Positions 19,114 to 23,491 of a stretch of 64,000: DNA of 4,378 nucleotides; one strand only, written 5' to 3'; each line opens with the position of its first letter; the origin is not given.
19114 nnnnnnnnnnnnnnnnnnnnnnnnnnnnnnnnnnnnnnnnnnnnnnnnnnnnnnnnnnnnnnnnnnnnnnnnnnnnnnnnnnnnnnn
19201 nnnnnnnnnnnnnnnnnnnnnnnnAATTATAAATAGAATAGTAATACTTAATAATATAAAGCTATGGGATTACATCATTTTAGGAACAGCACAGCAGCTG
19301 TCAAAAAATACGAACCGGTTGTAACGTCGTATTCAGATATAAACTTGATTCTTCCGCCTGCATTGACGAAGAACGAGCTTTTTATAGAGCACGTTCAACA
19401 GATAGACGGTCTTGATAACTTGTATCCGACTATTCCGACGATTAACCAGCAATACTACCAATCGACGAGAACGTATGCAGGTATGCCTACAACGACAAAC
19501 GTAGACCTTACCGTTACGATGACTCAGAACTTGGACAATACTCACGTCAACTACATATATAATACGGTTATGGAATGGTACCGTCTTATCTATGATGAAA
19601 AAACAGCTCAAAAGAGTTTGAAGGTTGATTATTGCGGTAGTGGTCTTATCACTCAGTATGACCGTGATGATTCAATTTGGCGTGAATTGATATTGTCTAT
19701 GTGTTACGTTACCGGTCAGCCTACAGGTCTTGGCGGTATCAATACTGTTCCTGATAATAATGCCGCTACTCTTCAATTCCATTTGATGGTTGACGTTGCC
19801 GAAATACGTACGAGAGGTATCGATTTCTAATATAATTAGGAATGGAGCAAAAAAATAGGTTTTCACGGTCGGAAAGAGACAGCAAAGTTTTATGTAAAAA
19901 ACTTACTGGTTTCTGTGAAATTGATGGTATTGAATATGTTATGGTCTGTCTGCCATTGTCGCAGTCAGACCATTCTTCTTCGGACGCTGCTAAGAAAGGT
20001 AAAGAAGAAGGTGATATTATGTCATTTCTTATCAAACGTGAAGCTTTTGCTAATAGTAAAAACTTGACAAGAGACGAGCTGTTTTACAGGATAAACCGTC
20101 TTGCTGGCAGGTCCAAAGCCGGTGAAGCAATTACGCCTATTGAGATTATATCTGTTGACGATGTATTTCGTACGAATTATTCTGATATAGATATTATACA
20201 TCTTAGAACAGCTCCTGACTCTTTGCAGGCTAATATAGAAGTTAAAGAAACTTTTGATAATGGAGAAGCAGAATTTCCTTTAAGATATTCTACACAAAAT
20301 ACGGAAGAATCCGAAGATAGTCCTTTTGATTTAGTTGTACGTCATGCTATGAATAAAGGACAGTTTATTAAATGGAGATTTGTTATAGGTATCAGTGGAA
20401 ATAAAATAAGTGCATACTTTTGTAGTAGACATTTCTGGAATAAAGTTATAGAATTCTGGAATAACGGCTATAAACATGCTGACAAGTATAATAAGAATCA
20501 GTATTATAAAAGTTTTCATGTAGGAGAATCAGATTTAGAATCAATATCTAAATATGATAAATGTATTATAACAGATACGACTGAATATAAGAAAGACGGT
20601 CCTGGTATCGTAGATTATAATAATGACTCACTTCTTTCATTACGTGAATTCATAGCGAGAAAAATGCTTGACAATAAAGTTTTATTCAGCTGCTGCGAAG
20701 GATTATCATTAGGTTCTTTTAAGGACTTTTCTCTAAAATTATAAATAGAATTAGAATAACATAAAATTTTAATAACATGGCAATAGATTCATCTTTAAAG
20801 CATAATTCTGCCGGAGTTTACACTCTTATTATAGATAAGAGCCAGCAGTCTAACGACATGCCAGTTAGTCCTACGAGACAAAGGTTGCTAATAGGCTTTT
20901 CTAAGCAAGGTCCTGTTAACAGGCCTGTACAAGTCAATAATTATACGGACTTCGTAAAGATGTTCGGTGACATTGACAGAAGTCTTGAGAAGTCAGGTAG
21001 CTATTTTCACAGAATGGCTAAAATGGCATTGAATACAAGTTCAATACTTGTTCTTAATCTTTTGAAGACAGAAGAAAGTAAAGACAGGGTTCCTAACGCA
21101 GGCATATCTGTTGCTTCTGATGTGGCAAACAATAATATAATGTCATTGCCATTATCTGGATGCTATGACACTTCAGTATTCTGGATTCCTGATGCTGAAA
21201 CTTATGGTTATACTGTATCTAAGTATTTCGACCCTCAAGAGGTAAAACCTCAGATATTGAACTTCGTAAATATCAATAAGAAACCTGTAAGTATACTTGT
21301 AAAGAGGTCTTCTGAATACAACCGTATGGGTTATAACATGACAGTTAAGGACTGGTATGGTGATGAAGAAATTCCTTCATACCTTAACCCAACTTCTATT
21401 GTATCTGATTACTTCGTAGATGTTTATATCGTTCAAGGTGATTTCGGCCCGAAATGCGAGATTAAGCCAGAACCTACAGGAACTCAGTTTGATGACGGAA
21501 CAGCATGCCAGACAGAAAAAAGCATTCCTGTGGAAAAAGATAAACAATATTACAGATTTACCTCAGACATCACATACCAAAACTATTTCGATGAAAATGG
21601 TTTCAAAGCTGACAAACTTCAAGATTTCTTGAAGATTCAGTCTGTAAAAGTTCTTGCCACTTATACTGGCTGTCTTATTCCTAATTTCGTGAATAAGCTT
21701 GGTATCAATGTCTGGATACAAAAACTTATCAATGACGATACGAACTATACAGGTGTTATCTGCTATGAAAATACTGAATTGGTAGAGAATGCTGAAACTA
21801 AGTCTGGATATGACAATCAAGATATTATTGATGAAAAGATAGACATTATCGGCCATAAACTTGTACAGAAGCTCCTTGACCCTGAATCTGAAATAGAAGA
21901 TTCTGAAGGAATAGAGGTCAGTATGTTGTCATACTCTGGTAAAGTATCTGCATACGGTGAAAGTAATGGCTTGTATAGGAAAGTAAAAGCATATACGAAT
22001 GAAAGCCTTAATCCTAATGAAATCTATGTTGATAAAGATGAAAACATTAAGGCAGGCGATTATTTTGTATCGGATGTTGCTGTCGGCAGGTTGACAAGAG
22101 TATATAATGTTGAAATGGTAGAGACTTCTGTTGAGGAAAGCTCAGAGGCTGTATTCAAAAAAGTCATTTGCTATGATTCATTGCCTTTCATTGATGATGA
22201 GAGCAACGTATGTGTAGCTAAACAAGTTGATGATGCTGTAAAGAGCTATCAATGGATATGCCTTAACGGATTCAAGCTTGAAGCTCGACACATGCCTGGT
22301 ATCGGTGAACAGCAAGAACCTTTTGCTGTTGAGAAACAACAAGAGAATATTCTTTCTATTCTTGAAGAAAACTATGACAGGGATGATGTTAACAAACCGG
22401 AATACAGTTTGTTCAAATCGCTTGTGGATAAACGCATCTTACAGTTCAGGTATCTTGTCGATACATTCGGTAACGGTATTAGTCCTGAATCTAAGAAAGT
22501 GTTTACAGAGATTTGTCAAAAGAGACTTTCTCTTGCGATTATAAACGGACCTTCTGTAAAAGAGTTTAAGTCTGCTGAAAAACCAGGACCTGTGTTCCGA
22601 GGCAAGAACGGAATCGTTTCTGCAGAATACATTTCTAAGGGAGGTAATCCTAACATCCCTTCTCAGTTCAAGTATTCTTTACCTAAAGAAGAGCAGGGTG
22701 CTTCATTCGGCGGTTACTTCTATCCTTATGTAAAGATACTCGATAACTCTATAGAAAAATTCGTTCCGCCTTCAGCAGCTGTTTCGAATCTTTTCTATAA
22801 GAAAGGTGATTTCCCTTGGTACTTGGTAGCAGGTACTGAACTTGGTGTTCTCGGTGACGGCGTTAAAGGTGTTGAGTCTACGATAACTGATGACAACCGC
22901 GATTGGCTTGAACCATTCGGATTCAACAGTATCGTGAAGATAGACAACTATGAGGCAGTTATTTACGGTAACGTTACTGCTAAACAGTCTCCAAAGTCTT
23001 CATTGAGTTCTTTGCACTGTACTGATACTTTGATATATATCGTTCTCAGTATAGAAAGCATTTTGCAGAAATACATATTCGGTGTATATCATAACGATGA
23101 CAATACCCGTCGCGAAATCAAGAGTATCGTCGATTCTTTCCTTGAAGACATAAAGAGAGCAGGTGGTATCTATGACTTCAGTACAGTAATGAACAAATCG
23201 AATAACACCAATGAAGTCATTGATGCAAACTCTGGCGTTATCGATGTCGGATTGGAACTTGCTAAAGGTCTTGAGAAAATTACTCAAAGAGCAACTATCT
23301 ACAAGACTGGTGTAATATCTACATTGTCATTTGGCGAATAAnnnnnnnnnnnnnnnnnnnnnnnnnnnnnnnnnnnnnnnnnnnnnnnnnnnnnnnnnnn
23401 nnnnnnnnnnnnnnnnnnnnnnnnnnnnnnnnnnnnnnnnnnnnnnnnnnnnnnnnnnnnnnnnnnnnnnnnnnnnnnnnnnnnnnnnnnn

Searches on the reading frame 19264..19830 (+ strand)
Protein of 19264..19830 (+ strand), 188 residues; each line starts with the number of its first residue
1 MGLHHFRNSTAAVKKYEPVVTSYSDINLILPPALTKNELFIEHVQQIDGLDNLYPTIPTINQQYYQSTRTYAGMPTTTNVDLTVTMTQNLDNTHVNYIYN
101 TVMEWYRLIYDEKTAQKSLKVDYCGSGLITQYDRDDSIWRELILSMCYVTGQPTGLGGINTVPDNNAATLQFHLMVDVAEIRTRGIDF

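Call 56: search_protein_families(library=phrogs, proteins=[window:19264-19830:+], max_evalue=0.001)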
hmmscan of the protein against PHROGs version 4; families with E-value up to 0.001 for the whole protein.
window:19264-19830:+ (188 aa): 2 families
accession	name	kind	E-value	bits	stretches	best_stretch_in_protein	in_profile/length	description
phrog_32623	-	unknown function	1.6e-26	94.2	1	1-177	1-178/185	-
phrog_45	-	tail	0.00041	20.6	1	56-161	135-232/350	tail tube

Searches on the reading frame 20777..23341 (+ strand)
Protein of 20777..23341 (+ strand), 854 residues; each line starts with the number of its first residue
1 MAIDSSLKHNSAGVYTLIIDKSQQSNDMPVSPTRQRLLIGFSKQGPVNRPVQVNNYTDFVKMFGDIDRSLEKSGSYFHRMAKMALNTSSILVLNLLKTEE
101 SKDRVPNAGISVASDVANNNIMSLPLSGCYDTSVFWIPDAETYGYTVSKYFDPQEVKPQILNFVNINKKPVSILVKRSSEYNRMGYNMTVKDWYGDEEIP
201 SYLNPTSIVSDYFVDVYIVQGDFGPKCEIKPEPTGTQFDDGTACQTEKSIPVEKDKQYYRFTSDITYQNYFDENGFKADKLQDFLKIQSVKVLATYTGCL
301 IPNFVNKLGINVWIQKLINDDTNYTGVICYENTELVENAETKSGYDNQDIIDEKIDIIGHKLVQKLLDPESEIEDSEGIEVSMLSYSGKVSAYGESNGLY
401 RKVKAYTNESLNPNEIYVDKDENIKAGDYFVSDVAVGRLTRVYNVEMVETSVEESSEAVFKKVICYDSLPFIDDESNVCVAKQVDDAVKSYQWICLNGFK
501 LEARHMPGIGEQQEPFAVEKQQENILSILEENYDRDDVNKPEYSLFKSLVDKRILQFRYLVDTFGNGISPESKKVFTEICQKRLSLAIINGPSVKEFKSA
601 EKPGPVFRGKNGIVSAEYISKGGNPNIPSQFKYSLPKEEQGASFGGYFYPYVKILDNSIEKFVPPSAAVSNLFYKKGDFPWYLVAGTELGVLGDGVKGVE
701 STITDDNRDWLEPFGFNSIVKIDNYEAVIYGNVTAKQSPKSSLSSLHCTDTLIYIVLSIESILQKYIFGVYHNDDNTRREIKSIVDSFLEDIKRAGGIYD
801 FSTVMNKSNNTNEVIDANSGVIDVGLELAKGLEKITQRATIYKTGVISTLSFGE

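Call 12: search_protein_families(library=phrogs, proteins=[window:20777-23341:+], max_evalue=0.001)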
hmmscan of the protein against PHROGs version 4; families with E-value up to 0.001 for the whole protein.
window:20777-23341:+ (854 aa): 4 families
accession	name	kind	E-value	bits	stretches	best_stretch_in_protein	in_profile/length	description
phrog_34521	-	tail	4.1e-86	290.7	2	543-844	651-953/962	tail sheath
phrog_23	-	tail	2.6e-30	106.6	2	638-849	258-470/496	tail sheath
phrog_10581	-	tail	1.4e-16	61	1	708-835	779-903/915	tail sheath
phrog_279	-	tail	5.1e-05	23.2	1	723-836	361-477/489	tail sheath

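Call 13: search_dna_similar(query=window:20777-23341:+, collection=phages, mode=protein, max_rows=20)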
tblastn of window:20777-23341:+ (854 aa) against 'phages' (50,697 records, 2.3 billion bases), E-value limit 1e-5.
Records with a match: 901; places in all: 906; records where one place covers at least 80% of the query: 22.
Best place of each record, by identity: <60% 901.
By first word of the organism name: Escherichia 217; Synechococcus 191; Klebsiella 76; Vibrio 60; Aeromonas 51; Pseudomonas 25; Cyanophage 25; Prochlorococcus 22; Rhizobium 19; Shigella 18; and 44 more.
By host as written in the record: - 166; Escherichia coli 75; Synechococcus sp. 27; Synechococcus 20; Aeromonas salmonicida 18; Escherichia coli O157:H7 18; Synechococcus sp. WH7803 17; Prevotella sp. 15; and 246 more.
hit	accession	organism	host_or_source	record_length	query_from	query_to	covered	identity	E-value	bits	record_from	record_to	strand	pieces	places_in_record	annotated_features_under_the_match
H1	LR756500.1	uncultured phage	metagenomic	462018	1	852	94%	35.1%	9e-65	433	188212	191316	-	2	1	record has no annotation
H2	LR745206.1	uncultured phage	metagenomic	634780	8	852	94%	29.1%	2e-41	328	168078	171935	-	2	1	record has no annotation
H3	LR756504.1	uncultured phage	metagenomic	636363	13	852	87%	31.4%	8e-40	305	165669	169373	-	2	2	record has no annotation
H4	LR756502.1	uncultured phage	metagenomic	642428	8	852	89%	28.8%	6e-38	299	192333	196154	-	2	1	record has no annotation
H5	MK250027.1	Prevotella phage Lak-B8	Prevotella sp.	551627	11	841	86%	28.2%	1e-37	300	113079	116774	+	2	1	record has no annotation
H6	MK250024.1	Prevotella phage Lak-B5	Prevotella sp.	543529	11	841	86%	28.2%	1e-37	299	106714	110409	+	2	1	record has no annotation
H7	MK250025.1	Prevotella phage Lak-B6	Prevotella sp.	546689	11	841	86%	28.2%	1e-37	299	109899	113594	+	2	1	record has no annotation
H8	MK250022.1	Prevotella phage Lak-B3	Prevotella sp.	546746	11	841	86%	28.2%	1e-37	299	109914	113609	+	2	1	record has no annotation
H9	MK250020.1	Prevotella phage Lak-B1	Prevotella sp.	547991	11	841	86%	28.2%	1e-37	299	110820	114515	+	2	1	record has no annotation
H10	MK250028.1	Prevotella phage Lak-B9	Prevotella sp.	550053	11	841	86%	28.2%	1e-37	299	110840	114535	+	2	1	record has no annotation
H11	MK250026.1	Prevotella phage Lak-B7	Prevotella sp.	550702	11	841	86%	28.2%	1e-37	299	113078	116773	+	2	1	record has no annotation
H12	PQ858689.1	Flavobacterium phage MaF61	Flavobacterium sp. B330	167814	4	845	85%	28.6%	8e-39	302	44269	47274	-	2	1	putative tail sheath protein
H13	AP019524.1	Tenacibaculum phage PTm1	Tenacibaculum maritimum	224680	1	852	79%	30.4%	7e-36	269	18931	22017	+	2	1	tail sheath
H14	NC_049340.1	Tenacibaculum phage PTm1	Tenacibaculum maritimum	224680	1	852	79%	30.4%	7e-36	269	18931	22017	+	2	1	tail sheath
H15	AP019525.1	Tenacibaculum phage PTm5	Tenacibaculum maritimum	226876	1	852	79%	30.4%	7e-36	269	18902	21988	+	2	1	tail sheath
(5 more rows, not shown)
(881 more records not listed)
